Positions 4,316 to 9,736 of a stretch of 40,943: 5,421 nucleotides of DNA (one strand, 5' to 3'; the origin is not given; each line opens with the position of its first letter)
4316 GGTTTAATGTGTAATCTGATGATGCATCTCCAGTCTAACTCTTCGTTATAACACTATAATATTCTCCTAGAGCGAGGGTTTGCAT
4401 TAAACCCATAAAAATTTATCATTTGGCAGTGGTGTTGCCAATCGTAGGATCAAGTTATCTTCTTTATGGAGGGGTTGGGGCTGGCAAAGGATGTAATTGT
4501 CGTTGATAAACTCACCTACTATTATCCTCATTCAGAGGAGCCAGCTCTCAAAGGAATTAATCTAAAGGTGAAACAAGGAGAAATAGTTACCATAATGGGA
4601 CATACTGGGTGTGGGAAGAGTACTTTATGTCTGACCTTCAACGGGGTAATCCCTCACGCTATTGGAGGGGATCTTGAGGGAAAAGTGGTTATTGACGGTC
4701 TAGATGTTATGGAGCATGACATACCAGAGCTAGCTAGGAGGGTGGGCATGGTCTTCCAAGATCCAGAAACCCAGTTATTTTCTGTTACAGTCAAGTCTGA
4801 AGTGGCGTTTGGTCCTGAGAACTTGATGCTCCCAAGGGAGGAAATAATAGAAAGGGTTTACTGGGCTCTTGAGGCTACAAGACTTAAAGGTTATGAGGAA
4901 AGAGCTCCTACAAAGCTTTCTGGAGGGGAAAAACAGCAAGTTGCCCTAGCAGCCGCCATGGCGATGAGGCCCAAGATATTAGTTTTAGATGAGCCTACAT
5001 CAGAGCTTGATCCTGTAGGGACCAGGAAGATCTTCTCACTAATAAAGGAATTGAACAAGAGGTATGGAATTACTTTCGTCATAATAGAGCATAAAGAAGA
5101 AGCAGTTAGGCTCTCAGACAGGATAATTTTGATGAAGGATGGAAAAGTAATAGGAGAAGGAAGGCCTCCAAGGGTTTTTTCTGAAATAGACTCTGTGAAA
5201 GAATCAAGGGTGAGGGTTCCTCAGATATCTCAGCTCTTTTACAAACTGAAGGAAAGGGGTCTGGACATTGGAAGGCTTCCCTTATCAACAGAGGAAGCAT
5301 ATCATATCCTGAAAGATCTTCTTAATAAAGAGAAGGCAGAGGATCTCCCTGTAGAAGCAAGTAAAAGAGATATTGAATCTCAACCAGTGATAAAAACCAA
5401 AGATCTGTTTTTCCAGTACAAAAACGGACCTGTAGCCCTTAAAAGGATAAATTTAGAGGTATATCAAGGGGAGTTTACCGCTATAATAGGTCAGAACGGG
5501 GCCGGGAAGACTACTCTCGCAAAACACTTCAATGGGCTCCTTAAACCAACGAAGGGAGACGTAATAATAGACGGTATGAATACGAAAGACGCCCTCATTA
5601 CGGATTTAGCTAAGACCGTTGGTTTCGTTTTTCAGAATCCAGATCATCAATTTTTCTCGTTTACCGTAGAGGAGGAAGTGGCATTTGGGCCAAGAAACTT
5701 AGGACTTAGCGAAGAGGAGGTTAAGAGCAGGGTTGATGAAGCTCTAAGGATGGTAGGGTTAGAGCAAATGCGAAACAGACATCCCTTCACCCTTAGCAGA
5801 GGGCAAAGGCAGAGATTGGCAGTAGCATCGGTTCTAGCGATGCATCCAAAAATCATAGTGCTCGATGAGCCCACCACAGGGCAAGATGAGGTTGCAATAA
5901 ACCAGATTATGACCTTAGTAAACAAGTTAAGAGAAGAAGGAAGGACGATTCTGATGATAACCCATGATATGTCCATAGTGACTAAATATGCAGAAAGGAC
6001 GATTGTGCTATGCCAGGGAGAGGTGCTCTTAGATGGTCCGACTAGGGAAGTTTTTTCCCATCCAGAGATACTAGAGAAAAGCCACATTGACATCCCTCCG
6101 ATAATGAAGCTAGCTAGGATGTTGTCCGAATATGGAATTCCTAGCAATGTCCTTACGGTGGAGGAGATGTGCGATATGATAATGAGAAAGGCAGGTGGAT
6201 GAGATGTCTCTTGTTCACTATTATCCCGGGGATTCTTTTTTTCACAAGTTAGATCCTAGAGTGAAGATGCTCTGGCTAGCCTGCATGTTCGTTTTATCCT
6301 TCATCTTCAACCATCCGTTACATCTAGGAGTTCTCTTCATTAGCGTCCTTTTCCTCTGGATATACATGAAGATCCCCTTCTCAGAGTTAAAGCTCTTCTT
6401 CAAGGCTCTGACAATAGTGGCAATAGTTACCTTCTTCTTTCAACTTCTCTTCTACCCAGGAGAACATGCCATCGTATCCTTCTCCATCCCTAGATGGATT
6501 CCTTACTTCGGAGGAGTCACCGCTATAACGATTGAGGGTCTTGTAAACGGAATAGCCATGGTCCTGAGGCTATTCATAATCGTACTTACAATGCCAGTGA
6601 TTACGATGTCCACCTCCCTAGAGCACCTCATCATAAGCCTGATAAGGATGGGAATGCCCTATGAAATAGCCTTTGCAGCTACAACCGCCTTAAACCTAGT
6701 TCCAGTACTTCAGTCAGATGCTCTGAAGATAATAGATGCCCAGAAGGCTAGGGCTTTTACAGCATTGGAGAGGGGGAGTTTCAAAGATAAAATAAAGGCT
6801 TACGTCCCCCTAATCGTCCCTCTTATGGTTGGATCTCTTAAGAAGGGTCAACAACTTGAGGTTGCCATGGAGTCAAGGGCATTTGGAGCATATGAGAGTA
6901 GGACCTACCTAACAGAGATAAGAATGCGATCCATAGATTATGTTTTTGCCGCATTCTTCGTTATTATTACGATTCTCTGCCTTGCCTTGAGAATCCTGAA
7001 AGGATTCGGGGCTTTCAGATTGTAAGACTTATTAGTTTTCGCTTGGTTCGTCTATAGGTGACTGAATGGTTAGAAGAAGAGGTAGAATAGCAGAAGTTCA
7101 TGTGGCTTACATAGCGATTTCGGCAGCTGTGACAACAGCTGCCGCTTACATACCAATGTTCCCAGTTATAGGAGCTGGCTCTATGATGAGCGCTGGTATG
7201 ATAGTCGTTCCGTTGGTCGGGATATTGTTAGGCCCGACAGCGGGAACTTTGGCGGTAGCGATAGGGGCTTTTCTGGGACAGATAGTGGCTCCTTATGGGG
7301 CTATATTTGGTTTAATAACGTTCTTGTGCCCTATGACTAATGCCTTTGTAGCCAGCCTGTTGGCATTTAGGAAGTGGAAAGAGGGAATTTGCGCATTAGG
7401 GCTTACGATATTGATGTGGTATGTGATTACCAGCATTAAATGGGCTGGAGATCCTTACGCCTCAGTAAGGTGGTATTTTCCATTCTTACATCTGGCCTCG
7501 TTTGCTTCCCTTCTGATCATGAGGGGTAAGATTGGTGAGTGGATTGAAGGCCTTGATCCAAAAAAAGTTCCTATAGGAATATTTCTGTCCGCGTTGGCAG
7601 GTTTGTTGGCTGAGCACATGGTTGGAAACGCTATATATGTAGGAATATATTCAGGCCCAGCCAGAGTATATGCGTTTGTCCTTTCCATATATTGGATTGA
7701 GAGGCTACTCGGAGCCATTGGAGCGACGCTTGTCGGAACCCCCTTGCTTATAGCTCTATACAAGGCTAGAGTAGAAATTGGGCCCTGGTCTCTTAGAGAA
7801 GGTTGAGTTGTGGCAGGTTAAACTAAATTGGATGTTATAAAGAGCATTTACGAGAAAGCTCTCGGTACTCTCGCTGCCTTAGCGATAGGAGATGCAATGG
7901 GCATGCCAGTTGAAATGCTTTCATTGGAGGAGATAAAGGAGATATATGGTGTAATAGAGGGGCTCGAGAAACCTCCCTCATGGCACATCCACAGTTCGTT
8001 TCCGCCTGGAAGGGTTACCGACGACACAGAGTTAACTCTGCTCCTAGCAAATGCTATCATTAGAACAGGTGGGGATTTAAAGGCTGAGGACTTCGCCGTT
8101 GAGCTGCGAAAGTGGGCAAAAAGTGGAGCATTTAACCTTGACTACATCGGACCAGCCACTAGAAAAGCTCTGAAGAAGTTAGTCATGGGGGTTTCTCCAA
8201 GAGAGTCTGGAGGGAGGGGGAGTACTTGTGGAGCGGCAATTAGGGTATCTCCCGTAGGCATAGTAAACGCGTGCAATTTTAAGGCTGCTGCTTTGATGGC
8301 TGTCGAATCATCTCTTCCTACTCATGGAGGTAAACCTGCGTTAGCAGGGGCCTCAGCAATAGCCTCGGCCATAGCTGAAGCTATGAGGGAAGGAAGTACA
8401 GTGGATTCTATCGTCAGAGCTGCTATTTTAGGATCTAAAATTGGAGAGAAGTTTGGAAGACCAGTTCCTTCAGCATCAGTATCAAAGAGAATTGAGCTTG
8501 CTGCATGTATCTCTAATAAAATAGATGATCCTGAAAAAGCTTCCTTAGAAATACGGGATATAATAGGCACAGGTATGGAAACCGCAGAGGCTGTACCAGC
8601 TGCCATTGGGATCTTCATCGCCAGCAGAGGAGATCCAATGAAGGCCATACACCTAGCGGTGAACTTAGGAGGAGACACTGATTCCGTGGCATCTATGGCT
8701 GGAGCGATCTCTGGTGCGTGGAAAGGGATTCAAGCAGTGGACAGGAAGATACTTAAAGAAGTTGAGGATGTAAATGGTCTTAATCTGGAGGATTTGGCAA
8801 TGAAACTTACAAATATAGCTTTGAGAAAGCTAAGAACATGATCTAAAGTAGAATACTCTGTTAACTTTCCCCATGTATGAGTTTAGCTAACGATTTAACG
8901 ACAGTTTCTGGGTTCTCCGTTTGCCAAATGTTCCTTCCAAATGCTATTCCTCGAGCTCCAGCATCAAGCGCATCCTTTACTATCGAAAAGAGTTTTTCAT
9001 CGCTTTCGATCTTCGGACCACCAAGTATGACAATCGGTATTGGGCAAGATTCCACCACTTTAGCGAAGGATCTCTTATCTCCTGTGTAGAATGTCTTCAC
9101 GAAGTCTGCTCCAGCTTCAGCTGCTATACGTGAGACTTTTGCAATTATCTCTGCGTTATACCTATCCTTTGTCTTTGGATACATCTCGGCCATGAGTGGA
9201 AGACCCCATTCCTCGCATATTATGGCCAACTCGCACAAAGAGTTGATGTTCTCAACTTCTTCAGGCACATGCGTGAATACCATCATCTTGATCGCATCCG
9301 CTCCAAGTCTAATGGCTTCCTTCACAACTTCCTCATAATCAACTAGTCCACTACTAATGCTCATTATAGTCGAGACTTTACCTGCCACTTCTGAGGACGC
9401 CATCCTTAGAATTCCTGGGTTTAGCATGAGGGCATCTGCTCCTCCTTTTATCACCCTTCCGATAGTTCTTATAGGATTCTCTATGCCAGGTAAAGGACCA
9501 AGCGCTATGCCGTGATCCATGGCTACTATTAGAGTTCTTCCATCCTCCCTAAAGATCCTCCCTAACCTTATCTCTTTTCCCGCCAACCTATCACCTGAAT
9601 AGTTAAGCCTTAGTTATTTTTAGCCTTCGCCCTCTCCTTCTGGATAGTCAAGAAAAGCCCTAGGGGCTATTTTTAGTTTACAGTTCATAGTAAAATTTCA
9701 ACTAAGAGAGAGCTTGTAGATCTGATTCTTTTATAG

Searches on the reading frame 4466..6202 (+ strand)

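Call 16: search_protein_families(library=pfam, proteins=[window:4466-6202:+], max_evalue=0.001)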
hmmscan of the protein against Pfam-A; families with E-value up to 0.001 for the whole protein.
window:4466-6202:+ (578 aa): 15 families
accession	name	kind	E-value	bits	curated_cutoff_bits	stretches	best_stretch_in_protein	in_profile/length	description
PF00005.33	ABC_tran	-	6e-67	224.9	25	2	325-471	1-137/137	ABC transporter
PF02463.25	SMC_N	-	6.5e-18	65.4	40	2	72-223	109-211/220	RecF/RecN/SMC N terminal domain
PF13304.12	AAA_21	-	6.5e-16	59.7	27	2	141-204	228-293/304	AAA domain, putative AbiEii toxin, Type IV TA system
PF06745.19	ATPase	-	5.8e-07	29.6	26.6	0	36-102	17-79/231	KaiC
PF13401.12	AAA_22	-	9.2e-07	29.7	27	0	335-386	5-59/130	AAA domain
PF13481.12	AAA_25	-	2.1e-06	28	27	0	34-57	29-52/195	AAA domain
PF13166.12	AAA_13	-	3.1e-06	26.6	36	0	339-358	20-39/713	AAA domain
PF13558.12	SbcC_Walker_B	-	3.3e-06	27.7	27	0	146-194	28-89/90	SbcC/RAD50-like, Walker B motif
PF13555.12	AAA_29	-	3.9e-06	27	27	0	335-362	23-49/61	P-loop containing region of AAA domain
PF03193.22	RsgA_GTPase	-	4.7e-06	27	30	0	28-58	97-126/174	RsgA GTPase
PF05621.17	TniB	-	1e-05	25.5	22.4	0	154-207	105-160/189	Bacterial TniB protein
PF13476.12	AAA_23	-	6.8e-05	24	27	0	328-358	15-42/201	AAA domain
PF13191.12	AAA_16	-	7.9e-05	23.6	32.6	0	37-59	23-45/167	AAA ATPase domain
PF20720.3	nSTAND3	-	0.00017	21.8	27.2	0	336-355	18-37/155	Novel STAND NTPase 3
PF13479.12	AAA_24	-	0.00038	20.8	27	0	339-356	6-23/195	AAA domain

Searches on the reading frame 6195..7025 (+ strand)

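Call 16: search_protein_families(library=pfam, proteins=[window:6195-7025:+], max_evalue=0.001)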
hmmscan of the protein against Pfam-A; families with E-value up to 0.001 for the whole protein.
window:6195-7025:+ (276 aa): 1 family
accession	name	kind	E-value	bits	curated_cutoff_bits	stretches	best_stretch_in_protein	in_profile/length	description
PF02361.21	CbiQ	-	2.5e-33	116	25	1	14-238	3-215/216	Cobalt transport protein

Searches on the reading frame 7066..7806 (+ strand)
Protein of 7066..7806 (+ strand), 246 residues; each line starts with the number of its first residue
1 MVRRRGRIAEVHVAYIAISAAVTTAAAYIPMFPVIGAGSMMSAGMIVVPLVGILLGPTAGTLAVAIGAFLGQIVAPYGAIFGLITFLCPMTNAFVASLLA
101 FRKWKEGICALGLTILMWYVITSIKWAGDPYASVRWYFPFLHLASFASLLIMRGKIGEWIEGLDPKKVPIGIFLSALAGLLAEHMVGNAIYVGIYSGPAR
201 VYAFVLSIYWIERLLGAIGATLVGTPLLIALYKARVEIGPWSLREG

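Call 16: search_protein_families(library=pfam, proteins=[window:7066-7806:+], max_evalue=0.001)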
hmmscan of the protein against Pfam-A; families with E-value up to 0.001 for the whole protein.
window:7066-7806:+ (246 aa): 1 family
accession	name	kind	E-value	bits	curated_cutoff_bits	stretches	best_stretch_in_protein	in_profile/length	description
PF07155.17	ECF-ribofla_trS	-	2.3e-08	34.6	26.7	1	12-107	6-101/172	ECF-type riboflavin transporter, S component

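Call 88: search_protein_families(library=pfam, proteins=[window:7066-7806:+], max_evalue=0.001)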
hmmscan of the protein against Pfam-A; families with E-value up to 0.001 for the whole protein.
window:7066-7806:+ (246 aa): 1 family
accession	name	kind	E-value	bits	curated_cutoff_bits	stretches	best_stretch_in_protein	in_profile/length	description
PF07155.17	ECF-ribofla_trS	-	2.3e-08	34.6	26.7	1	12-107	6-101/172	ECF-type riboflavin transporter, S component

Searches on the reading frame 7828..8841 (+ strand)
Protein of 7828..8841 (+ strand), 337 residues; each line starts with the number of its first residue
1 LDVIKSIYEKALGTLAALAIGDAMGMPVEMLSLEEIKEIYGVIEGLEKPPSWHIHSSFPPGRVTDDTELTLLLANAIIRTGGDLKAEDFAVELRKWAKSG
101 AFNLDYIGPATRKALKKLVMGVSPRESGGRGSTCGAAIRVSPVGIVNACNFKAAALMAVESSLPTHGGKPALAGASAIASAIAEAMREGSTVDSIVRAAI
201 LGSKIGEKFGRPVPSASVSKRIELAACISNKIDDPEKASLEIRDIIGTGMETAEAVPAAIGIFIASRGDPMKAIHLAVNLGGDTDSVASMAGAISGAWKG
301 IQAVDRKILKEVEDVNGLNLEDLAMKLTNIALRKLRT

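Call 3: search_protein_families(library=pfam, proteins=[window:7828-8841:+], max_evalue=0.01)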
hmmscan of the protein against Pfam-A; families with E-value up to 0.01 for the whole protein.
window:7828-8841:+ (337 aa): 1 family
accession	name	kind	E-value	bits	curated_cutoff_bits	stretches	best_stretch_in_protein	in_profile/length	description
PF03747.19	ADP_ribosyl_GH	-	2.1e-67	228.2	26.2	1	13-305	1-285/287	ADP-ribosylglycohydrolase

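Call 4: search_protein_families(library=ncbifam, proteins=[window:7828-8841:+], max_evalue=0.01)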
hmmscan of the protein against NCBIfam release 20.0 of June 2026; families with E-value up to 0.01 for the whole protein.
window:7828-8841:+ (337 aa): 2 families
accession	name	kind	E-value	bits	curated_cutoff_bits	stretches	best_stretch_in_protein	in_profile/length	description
TIGR02662.1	dinitro_DRAG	equivalog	5.1e-23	81.7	337.05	2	8-191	2-178/287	ADP-ribosyl-[dinitrogen reductase] hydrolase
NF041672.1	ADPriboarghdlase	equivalog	8e-21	74.2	490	2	7-198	66-252/361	ADP-ribosylarginine hydrolase Tri1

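Call 67: search_solved_structures(query=window:7828-8841:+, max_evalue=1e-10)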
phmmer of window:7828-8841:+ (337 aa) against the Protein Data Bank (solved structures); distinct sequences matched with E-value up to 1e-10: 5.
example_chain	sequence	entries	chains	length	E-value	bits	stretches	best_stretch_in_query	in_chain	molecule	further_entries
1t5j_A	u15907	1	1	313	7.9e-35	124.2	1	7-310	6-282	Hypothetical protein MJ1187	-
2cwc_A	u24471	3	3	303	6.2e-18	68.7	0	4-189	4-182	ADP-ribosylglycohydrolase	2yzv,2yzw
3g9d_A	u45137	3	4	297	1.7e-16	64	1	6-169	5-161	Dinitrogenase reductase activating glucohydrolase | Dinitrogenase reductase activacting glicohydrolase | ADP-ribosyl-(Dinitrogen reductase) hydrolase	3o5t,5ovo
2woe_A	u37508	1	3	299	3.2e-15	59.7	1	6-146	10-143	ADP-RIBOSYL-[DINITROGEN REDUCTASE] GLYCOHYDROLASE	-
2woc_A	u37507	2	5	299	8.8e-15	58.3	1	6-146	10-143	ADP-RIBOSYL-[DINITROGEN REDUCTASE] GLYCOHYDROLASE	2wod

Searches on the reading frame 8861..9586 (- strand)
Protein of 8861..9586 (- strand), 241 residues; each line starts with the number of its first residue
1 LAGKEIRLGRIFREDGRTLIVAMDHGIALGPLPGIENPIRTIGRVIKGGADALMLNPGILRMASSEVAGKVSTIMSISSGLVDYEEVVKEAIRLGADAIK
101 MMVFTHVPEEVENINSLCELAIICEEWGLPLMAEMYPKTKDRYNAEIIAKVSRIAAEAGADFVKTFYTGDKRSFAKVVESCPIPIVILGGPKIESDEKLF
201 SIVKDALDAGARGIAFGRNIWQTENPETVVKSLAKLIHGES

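Call 3: search_protein_families(library=pfam, proteins=[window:8861-9586:-], max_evalue=0.01)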
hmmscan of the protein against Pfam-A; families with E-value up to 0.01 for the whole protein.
window:8861-9586:- (241 aa): 3 families
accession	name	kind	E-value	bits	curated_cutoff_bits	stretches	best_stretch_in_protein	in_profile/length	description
PF01791.15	DeoC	-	2.6e-44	152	23.8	1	18-222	1-228/229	DeoC/LacD family aldolase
PF04309.18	G3P_antiterm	-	0.0013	18.6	27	1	49-99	116-165/173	Glycerol-3-phosphate responsive antiterminator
PF22649.2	Cgl0159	-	0.0047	16.7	27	1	142-221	155-236/251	Cgl0159-like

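Call 4: search_protein_families(library=ncbifam, proteins=[window:8861-9586:-], max_evalue=0.01)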
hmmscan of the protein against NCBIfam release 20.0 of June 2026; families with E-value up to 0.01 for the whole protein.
window:8861-9586:- (241 aa): 13 families
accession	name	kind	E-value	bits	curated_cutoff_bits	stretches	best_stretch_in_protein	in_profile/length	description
NF005556.0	PRK07226.1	subfamily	1.9e-71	240.5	241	1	2-240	4-254/267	2-amino-3,7-dideoxy-D-threo-hept-6-ulosonate synthase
TIGR01949.1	ADH_synth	equivalog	4.4e-63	213.4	299.45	1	2-240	1-247/255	2-amino-3,7-dideoxy-D-threo-hept-6-ulosonate synthase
NF040816.1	Fbpase1_Arch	equivalog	7.3e-51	173.2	430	1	2-239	6-259/271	class I fructose-bisphosphate aldolase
NF006081.0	PRK08227.1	equivalog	3.2e-46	157.9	297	1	3-240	35-276/291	3-hydroxy-5-phosphonooxypentane-2,4-dione thiolase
NF041223.1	BagB_FevI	exception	2e-43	148.5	500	1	3-240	8-257/257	bagremycin/ferroverdin biosynthesis DhnA-type aldolase BagB/FevI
NF006704.0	PRK09250.1-1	equivalog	1.1e-09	37.6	277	1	15-168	37-211/308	class I fructose-bisphosphate aldolase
NF005321.0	PRK06852.1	equivalog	3.3e-07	29.7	420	1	121-229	164-281/308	aldolase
NF009498.0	PRK12858.1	subfamily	0.00027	20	184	0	88-146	114-178/342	tagatose 1,6-diphosphate aldolase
NF003302.0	PRK04302.1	subfamily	0.0048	16.7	132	0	187-237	176-222/223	triose-phosphate isomerase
TIGR01740.1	pyrF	equivalog_domain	0.0065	16.2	92.3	0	82-232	59-214/216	orotidine-5'-phosphate decarboxylase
NF010386.0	PRK13813.1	equivalog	0.0065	16.1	208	0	203-238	179-214/216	orotidine 5'-phosphate decarboxylase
TIGR00126.1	deoC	equivalog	0.0085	15.5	117.3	0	52-166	34-152/211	deoxyribose-phosphate aldolase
NF005819.0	PRK07695.1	equivalog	0.0098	15.6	251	0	174-239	141-199/205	thiazole tautomerase TenI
